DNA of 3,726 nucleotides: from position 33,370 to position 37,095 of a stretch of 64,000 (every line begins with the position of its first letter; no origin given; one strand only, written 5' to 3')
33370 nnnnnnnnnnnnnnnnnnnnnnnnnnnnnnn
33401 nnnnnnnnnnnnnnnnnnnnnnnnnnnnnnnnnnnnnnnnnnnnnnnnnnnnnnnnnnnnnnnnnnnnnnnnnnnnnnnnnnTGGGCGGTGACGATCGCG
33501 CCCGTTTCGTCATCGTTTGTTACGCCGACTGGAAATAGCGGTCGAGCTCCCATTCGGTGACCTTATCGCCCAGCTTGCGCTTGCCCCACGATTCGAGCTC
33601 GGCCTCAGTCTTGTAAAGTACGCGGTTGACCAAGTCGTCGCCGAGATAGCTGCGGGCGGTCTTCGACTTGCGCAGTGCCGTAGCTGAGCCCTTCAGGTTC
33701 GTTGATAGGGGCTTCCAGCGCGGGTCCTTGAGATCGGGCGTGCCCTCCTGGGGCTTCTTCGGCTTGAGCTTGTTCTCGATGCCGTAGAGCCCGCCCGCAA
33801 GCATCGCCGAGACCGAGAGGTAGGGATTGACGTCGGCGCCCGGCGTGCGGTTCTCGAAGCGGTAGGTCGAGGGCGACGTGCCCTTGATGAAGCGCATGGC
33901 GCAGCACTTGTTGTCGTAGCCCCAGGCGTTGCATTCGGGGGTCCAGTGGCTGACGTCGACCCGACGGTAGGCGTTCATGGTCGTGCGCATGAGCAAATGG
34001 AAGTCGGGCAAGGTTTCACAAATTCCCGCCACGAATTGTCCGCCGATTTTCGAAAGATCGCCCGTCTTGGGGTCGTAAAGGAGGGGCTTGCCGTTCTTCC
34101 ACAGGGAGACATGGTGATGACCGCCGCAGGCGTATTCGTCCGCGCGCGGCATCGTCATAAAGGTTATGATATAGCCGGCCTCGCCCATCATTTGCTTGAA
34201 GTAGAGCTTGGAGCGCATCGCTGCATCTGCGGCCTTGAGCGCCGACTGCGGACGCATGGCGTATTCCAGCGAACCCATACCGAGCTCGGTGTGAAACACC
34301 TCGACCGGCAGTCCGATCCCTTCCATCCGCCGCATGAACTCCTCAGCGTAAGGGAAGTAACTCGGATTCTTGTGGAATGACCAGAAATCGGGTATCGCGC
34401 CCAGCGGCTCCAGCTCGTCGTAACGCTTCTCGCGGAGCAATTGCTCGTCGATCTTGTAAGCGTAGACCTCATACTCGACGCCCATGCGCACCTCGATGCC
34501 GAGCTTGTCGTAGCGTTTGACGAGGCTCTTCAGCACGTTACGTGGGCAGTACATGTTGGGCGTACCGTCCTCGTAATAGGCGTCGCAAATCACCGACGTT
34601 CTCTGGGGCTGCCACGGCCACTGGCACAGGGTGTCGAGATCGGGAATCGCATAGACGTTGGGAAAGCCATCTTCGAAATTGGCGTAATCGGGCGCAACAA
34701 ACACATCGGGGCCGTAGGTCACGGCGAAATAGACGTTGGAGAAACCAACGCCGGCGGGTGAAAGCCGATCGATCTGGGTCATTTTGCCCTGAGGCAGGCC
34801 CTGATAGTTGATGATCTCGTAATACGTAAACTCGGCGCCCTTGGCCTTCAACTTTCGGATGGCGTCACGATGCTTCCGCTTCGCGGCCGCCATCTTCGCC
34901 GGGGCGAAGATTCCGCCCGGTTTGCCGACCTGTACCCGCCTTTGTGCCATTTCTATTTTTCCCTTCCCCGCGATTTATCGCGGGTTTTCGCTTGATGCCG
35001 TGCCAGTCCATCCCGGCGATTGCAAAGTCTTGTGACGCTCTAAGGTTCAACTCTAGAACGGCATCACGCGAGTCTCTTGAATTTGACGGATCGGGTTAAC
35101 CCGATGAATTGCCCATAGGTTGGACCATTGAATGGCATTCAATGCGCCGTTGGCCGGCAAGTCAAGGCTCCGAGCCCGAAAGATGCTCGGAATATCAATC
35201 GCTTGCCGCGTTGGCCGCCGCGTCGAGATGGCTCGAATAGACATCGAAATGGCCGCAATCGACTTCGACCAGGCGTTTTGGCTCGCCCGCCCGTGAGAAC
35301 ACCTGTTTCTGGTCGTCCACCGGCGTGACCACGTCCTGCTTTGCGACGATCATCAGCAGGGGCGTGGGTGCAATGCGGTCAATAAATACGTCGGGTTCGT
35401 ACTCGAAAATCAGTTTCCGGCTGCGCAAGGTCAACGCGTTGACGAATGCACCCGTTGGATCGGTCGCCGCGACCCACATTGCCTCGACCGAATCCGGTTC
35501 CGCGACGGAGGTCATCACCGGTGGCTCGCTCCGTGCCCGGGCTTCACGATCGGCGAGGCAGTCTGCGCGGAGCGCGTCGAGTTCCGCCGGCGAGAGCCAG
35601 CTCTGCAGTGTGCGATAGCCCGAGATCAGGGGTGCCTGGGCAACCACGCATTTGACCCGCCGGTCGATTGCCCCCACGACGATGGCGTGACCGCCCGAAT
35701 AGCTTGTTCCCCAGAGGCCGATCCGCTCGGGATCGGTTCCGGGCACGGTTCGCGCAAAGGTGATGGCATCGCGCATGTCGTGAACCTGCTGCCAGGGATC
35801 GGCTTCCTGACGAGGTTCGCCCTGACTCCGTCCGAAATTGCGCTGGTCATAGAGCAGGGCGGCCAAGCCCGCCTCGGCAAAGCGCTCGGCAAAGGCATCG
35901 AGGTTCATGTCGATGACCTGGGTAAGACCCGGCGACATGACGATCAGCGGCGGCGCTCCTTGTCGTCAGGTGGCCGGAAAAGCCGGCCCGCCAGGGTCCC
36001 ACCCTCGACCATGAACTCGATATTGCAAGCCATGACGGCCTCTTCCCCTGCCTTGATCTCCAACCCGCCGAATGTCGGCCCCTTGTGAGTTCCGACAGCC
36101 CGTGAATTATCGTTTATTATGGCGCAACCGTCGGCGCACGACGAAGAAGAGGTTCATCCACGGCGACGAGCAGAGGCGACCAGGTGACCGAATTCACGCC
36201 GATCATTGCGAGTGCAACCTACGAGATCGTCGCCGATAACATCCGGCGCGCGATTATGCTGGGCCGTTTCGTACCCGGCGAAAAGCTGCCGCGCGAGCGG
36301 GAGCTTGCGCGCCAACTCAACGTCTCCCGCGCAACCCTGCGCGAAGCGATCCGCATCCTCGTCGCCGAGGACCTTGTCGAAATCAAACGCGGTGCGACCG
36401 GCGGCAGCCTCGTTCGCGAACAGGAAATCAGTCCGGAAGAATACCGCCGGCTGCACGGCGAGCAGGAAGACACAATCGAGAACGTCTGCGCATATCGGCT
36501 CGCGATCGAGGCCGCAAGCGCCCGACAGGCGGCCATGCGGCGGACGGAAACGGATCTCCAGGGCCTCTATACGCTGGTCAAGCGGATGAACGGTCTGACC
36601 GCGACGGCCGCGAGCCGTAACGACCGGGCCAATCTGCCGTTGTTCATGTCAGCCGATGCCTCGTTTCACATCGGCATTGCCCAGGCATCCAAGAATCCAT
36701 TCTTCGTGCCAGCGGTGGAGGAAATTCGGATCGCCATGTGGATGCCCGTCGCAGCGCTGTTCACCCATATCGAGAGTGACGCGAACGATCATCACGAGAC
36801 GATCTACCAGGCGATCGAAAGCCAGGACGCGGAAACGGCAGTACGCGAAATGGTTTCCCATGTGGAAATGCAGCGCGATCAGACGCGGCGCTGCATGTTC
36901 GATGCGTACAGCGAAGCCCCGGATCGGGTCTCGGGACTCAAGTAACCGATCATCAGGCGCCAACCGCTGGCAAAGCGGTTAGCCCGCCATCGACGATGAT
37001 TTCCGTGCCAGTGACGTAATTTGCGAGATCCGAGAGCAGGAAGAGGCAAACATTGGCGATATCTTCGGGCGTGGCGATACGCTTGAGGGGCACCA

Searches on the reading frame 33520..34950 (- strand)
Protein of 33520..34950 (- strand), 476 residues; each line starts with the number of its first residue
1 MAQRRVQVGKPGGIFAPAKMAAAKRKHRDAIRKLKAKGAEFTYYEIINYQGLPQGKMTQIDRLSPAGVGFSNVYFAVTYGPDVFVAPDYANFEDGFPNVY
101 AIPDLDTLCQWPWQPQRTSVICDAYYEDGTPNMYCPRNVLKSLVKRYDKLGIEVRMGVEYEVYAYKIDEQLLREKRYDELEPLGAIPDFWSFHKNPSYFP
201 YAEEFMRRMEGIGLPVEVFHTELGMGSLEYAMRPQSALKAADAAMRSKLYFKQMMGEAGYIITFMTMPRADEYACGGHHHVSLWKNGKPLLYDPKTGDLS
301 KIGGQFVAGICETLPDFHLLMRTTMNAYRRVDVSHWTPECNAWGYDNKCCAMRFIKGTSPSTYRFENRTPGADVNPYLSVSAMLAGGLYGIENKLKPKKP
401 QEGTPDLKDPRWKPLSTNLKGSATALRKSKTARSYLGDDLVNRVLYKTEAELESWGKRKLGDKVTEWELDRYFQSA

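Call 11: search_protein_families(library=pfam, proteins=[window:33520-34950:-])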
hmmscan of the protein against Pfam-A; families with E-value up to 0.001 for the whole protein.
window:33520-34950:- (476 aa): 1 family
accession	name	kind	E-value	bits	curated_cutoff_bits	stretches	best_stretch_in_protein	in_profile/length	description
PF00120.29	Gln-synt_C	-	3.5e-67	227.3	24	1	134-472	2-344/344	Glutamine synthetase, catalytic domain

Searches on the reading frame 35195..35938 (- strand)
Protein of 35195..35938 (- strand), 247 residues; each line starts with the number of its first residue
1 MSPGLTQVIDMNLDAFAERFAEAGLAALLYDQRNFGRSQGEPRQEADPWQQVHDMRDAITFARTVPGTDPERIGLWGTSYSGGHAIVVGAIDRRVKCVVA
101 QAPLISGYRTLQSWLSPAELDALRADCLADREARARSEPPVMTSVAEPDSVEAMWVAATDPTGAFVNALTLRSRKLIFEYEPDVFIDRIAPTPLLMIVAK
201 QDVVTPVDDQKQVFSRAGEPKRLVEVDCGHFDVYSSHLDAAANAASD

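Call 11: search_protein_families(library=pfam, proteins=[window:35195-35938:-])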
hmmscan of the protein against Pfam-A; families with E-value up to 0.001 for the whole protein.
window:35195-35938:- (247 aa): 6 families
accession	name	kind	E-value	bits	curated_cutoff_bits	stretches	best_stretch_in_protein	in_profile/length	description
PF02129.25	Peptidase_S15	-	4.8e-11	43.3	23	1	19-178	46-208/262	X-Pro dipeptidyl-peptidase (S15 family)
PF12146.15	Hydrolase_4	-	1.3e-10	41.4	27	1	14-222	21-223/239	Serine aminopeptidase, S33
PF12697.13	Abhydrolase_6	-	5.8e-10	40.6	26.3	1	20-240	24-213/217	Alpha/beta hydrolase family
PF00561.26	Abhydrolase_1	-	1.6e-08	34.9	25.8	1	3-233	7-241/245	alpha/beta hydrolase fold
PF05448.18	AXE1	-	3.6e-07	29.7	21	1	54-110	159-215/321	Acetyl xylan esterase (AXE1)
PF22244.2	GCE_fung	-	0.00015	22.1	27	1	52-107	87-141/231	Glucuronyl esterase, fungi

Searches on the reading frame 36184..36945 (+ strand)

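Call 11: search_protein_families(library=pfam, proteins=[window:36184-36945:+])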
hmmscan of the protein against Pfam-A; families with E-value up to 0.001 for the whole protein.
window:36184-36945:+ (253 aa): 4 families
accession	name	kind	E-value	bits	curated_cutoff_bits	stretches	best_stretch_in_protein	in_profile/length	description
PF00392.27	GntR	-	7.9e-21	73.9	27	1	12-70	1-59/64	Bacterial regulatory proteins, gntR family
PF07729.17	FCD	-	2e-19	70.7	24.3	1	102-228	3-124/125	FCD domain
PF02082.26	Rrf2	-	0.00016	22.2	30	1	34-75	22-63/132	Iron-dependent Transcriptional regulator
PF14502.12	HTH_41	-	0.00096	19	25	0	32-70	3-41/48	Helix-turn-helix domain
